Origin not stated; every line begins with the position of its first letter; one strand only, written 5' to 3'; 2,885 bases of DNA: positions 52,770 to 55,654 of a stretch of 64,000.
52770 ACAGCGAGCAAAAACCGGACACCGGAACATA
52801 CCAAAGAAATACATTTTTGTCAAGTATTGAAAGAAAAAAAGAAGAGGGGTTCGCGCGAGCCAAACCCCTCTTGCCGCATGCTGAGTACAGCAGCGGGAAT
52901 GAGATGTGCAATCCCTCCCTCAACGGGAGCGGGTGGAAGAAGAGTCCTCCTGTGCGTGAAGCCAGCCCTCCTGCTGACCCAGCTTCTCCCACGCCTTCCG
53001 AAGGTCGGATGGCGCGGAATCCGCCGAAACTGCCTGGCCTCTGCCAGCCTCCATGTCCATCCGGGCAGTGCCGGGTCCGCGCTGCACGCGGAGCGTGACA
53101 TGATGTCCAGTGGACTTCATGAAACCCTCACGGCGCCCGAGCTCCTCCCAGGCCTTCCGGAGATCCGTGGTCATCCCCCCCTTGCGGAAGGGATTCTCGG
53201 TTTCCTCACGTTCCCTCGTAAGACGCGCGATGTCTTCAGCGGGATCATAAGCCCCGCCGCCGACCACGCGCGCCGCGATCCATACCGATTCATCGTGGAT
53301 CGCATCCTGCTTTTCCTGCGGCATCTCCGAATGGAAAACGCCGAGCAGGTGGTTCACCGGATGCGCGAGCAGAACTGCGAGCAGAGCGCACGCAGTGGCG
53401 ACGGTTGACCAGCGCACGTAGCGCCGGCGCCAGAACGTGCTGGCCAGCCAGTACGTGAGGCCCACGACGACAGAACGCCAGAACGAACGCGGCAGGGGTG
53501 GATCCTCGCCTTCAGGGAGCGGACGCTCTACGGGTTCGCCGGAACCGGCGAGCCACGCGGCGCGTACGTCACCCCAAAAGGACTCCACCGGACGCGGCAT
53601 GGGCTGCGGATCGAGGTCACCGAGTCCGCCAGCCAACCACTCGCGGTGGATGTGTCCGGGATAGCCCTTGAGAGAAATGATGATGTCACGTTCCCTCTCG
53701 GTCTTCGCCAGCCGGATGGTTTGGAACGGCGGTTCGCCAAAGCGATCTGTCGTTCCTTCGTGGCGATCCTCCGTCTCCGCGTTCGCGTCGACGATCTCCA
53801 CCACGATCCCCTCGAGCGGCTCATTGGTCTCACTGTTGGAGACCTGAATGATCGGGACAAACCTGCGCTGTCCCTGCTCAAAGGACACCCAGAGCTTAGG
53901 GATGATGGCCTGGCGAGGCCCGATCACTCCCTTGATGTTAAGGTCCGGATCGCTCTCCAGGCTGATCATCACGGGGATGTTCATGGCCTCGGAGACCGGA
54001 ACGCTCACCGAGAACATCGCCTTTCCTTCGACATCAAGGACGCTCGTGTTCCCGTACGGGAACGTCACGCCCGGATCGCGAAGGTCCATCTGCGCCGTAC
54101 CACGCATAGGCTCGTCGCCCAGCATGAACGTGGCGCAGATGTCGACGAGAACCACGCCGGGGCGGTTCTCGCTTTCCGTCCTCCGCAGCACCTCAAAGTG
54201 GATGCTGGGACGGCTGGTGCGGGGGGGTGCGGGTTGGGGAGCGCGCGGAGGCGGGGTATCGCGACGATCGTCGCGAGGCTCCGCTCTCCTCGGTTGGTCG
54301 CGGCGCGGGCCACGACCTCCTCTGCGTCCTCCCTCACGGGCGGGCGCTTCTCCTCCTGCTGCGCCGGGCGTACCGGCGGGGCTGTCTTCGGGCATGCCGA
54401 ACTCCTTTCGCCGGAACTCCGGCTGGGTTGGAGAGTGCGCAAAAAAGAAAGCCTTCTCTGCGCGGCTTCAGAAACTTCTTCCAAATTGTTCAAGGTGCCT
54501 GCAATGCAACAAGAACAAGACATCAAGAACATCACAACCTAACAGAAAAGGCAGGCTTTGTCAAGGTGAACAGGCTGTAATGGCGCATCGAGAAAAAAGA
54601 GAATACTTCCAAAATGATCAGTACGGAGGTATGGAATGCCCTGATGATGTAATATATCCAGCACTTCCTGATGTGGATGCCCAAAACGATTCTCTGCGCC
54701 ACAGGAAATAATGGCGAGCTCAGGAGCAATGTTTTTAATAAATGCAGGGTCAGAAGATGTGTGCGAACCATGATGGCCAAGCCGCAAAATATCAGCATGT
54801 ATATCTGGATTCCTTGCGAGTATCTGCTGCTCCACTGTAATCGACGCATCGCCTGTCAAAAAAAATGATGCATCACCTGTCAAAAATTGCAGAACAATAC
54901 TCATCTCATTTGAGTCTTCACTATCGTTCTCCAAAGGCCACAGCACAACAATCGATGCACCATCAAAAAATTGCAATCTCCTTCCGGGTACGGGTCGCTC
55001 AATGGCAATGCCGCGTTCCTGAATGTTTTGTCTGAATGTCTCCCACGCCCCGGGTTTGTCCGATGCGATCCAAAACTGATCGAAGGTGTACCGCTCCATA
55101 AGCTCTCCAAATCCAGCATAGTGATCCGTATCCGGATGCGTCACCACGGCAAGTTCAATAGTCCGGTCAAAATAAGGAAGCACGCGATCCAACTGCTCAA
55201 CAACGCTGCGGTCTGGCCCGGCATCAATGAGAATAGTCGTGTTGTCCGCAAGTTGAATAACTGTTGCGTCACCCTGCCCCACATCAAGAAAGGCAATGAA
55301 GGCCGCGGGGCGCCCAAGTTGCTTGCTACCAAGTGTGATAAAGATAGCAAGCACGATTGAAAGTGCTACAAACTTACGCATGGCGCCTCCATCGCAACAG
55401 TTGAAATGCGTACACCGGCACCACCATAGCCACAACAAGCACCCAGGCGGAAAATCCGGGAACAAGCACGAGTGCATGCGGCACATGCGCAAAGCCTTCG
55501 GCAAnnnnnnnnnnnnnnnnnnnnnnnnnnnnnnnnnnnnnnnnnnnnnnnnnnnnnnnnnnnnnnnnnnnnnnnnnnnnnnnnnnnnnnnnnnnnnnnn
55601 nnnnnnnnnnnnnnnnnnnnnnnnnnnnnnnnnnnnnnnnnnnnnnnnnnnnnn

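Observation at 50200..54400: Compositionally foreign (62-70% GC) block of four uncharacterised envelope genes: candidate novel system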

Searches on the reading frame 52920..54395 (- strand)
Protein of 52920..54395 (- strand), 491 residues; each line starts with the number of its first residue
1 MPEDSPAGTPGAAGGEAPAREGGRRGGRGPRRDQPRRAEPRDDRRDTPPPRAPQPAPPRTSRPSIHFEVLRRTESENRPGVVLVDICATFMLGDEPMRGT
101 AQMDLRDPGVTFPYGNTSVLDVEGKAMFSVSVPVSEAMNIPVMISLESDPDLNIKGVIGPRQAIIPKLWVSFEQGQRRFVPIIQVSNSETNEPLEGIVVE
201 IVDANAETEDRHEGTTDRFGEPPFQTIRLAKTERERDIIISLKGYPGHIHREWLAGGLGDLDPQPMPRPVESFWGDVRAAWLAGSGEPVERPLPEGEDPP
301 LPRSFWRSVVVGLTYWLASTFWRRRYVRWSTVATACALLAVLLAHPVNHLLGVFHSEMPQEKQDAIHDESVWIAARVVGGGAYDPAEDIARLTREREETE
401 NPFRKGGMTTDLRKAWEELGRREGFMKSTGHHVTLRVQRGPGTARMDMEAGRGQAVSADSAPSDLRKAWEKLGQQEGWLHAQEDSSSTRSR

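Call 5: search_protein_families(library=pfam, proteins=[window:52920-54395:-], max_evalue=0.1)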
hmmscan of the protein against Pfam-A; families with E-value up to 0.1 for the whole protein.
window:52920-54395:- (491 aa): 2 families
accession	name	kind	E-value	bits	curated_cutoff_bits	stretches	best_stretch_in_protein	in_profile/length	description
PF20154.4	LNT_N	-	0.0056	17.3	27.1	1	303-354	37-89/159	Apolipoprotein N-acyltransferase N-terminal domain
PF12489.13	ARA70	-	0.067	13.7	23.6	0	458-485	42-69/131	Nuclear coactivator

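Call 6: search_protein_families(library=ncbifam, proteins=[window:52920-54395:-], max_evalue=0.1)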
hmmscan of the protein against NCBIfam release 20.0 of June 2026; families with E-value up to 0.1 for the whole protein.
window:52920-54395:- (491 aa): 0 families

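Call 7: search_protein_families(library=phrogs, proteins=[window:52920-54395:-], max_evalue=0.1)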
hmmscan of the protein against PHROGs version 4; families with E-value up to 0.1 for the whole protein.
window:52920-54395:- (491 aa): 1 family
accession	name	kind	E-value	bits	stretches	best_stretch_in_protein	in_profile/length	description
phrog_20683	-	unknown function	0.086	13.9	0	357-401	14-57/141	-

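Call 8: search_protein_families(library=padloc, proteins=[window:52920-54395:-], max_evalue=0.1)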
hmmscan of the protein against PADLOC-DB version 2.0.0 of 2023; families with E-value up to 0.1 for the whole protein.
window:52920-54395:- (491 aa): 0 families

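Call 28: search_protein_representatives(protein=window:52920-54395:-)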
Query: 491 residues. Proteins with E-value up to 0.001 (for the whole library): 3; up to 1e-10: 2; up to 1e-30: 1. The best 3 are listed.
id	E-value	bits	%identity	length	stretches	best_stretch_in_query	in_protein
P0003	3.0e-287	969.6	100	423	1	69-491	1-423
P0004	5.4e-11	58.2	32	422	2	8-220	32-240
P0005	9.8e-04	34.3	33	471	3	184-233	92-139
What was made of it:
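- On Bacterial Ig-like domain proteins (Big_1 / CarboxypepD_reg): A aligns to P0004 at E 5e-11 (call 28).
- A has 1 real relative among 1.84 billion representatives (call 28).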

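Call 30: find_encoding_contigs(protein=P0004, flank=10000, max_places=6)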
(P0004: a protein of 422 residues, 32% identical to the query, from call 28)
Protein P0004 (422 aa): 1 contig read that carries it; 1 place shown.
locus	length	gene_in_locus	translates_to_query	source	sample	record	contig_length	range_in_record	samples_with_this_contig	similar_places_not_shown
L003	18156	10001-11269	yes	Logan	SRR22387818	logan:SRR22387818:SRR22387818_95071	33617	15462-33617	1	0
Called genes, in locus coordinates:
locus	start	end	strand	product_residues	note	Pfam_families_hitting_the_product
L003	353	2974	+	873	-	PF00317:Ribonuc_red_lgN, PF02867:Ribonuc_red_lgC, PF12637:TSCPD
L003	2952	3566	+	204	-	PF02572:CobA_CobO_BtuR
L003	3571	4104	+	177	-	PF20221:DUF6580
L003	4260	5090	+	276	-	PF01522:Polysacc_deac_1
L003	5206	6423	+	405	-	PF00089:Trypsin, PF13365:Trypsin_2, PF13180:PDZ_2, PF17820:PDZ_6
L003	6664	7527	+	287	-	PF03462:PCRF, PF00472:RF-1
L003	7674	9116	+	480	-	PF13567:DUF4131, PF03772:Competence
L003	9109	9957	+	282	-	PF00753:Lactamase_B, PF12706:Lactamase_B_2 (weak)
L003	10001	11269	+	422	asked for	PF02369:Big_1 (weak), PF11974:bMG3 (faint), PF24107:DUF7382 (faint), PF13620:CarboxypepD_reg (faint)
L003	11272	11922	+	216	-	-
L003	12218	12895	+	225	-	-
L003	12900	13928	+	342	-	-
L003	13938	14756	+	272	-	-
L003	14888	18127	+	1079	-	PF25021:TEN_NHL (faint), PF01436:NHL (faint), PF01731:Arylesterase (faint), PF08450:SGL (faint), PF10282:Lactonase (faint), PF01839:FG-GAP (faint), PF13517:FG-GAP_3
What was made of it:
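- A is already split differently in L003 (call 30).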

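Call 58: search_solved_structures(query=A3, max_evalue=10)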
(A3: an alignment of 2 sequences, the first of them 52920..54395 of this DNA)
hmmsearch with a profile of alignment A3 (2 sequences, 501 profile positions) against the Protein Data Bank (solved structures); distinct sequences matched with E-value up to 10: 2.
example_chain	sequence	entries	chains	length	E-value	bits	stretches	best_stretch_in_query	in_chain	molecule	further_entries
8dvh_A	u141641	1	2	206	1.8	10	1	137-213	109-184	Lon protease 2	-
9spj_u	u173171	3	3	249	4.6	8.7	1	15-36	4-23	Rps21 ribosomal protein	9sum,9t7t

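Call 74: predict_structure(protein=window:52920-54395:-)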
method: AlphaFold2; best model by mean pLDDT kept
length: 491 residues; sequences in the alignment: 1
mean_pLDDT: 40.7   pTM: 0.23
mean pLDDT of the five models: 40.7, 36.7, 35.4, 32.7, 31.9
residues with pLDDT >= 90: 0; 70-90: 0; 50-70: 85; < 50: 406
segments of 3 or more residues with pLDDT < 50: 1-5, 7-9, 11-17, 19-23, 26-34, 36-39, 55-75, 77-87, 89-92, 94-312, 314-316, 318-330, 345-358, 362-386, 388-390, 392-408, 423-431, 439-444, 452-460, 478-491
pLDDT, mean of each block of 10 residues (from residue 1): 44 43 48 45 58 52 44 47 46 47 41 31 30 28 28 25 27 28 34 33 33 32 29 29 27 27 28 39 41 42 45 47 42 53 48 45 48 41 44 45 42 54 47 51 49 47 55 54 34 28
secondary structure, 60 per line:
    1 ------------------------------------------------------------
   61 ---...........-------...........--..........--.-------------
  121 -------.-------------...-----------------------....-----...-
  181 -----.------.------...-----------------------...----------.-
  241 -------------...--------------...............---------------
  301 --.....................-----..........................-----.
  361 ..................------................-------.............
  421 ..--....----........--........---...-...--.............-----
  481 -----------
elements in order: E64-74 E82-92 E95-104 E142-144 E168-171 E177-179 E200-202 E226-228 H271-285 H303-323 H329-354 H360-378 H385-400 H408-422 H425-428 E433-440 E443-450 E454-456 H463-475
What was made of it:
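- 52920..54395 (-): Gene A, 491 aa. It has an Arg/Pro/Gly-rich tail (residues 1-65), a beta-rich region (about 66-277), two TM helices (about 303-354) and a helical C-terminal region with two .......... motifs. The AF2 model has low confidence (pLDDT 40.7), so only its secondary structure was used (call 74).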

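Call 80: find_related_loci(query=A3, collection=viral_contigs, flank=5000)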
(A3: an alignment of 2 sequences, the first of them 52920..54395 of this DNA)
Query A3 (491 aa) in viral_contigs; peptide patterns used: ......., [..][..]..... (x = any residue, [..] = any of these).
63 stretches matched a pattern, but none encodes a relative of the query by tblastn (E <= 1e-3).

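Call 87: search_protein_families(library=pfam, proteins=[P0004, L003:11272-11922:+, L003:12218-12895:+, L003:12900-13928:+, L003:13938-14756:+], max_evalue=1)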
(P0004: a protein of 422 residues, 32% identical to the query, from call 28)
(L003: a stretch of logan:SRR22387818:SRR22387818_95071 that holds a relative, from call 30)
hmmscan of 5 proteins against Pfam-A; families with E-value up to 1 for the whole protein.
P0004 (422 aa): 9 families
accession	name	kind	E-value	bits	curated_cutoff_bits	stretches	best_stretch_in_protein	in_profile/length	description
PF02369.22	Big_1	-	1.9e-09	37.9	34.9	1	200-246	19-66/93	Bacterial Ig-like domain (group 1)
PF13620.12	CarboxypepD_reg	-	2.2e-09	37.9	32.3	2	201-246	1-44/82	Carboxypeptidase regulatory-like domain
PF24107.1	DUF7382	-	3e-09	37.1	27.4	2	198-244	18-64/65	Domain of unknown function (DUF7382)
PF11974.14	bMG3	-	3.2e-06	27.5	34.9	2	198-250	11-62/103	Bacterial alpha-2-macroglobulin MG3 domain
PF17789.7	MG4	-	0.0047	17.6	24.7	0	202-247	18-61/95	Macroglobulin domain MG4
PF09134.16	Invasin_D3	-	0.013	16.4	33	1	200-248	22-69/98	Invasin, domain 3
PF10670.15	DUF4198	-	0.016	15.8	34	0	210-247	156-196/209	Domain of unknown function (DUF4198)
PF21338.2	Top1B_N_bact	-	0.086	13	27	1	336-365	10-38/49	Bacterial DNA topoisomerase IB, N-terminal domain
PF21834.1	DUF6894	-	0.25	11.9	24.1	0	186-213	34-62/69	Domain of unknown function (DUF6894)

L003:11272-11922:+ (216 aa): 1 family
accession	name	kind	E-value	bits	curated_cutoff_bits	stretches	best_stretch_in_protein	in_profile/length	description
PF04932.20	Wzy_C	-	0.048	13.9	31.7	1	11-88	2-64/149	O-Antigen ligase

L003:12218-12895:+ (225 aa): 1 family
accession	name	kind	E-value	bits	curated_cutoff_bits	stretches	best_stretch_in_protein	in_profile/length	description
PF09280.16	XPC-binding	-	0.061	13.4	26.4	0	40-67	7-34/57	XPC-binding domain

L003:12900-13928:+ (342 aa): 1 family
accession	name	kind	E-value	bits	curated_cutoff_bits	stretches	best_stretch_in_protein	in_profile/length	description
PF20712.2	CyanoTRADDas_TM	-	0.082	13.5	24.3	1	96-128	1-33/68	Cyanobacterial TRADD-N associated 2-Transmembrane domain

L003:13938-14756:+ (272 aa): 0 families
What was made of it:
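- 52920..54395 (-): P0004 passes the Pfam gathering scores for Big_1, CarboxypepD_reg and DUF7382 (call 87).
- On Bacterial Ig-like domain proteins (Big_1 / CarboxypepD_reg): Its L003 ortholog P0004 scores Big_1 37.9 bits (cut-off 34.9) and CarboxypepD_reg 37.9 bits (cut-off 32.3) (call 87).
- Closest known: Bacterial Ig-like surface-protein domains. Same: The L003 ortholog of A's N-terminal half passes the Pfam thresholds for Big_1 and CarboxypepD_reg (call 87).
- The L003 ortholog of A contains Big_1/CarboxypepD_reg Ig-like domains (call 87).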

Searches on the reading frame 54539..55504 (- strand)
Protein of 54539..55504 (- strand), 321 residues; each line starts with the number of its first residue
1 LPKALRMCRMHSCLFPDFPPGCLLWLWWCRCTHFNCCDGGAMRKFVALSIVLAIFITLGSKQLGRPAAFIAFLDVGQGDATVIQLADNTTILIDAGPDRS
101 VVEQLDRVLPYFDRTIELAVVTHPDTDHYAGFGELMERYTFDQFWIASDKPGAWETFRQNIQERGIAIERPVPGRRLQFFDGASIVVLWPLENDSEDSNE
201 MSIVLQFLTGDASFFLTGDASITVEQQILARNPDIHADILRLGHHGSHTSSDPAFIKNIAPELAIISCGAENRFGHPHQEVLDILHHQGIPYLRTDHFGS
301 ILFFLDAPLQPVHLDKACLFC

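Call 5: search_protein_families(library=pfam, proteins=[window:54539-55504:-], max_evalue=0.1)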
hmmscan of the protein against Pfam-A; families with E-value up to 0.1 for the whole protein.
window:54539-55504:- (321 aa): 3 families
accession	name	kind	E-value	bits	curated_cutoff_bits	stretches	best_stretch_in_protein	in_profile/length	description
PF00753.33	Lactamase_B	-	6e-17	62.7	22.7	1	74-269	2-195/196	Metallo-beta-lactamase superfamily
PF12706.13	Lactamase_B_2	-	7.5e-07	29.4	27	1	89-231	1-153/200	Beta-lactamase superfamily domain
PF16661.11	Lactamase_B_6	-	0.044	13.6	27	1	86-138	4-58/193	Metallo-beta-lactamase superfamily domain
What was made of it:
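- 54539..55381 (-): The comEC C-terminal ORF (metallo-beta-lactamase domain), which is the conserved upstream anchor of the slot. Pfam finds Lactamase_B at 6e-17 (call 5).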
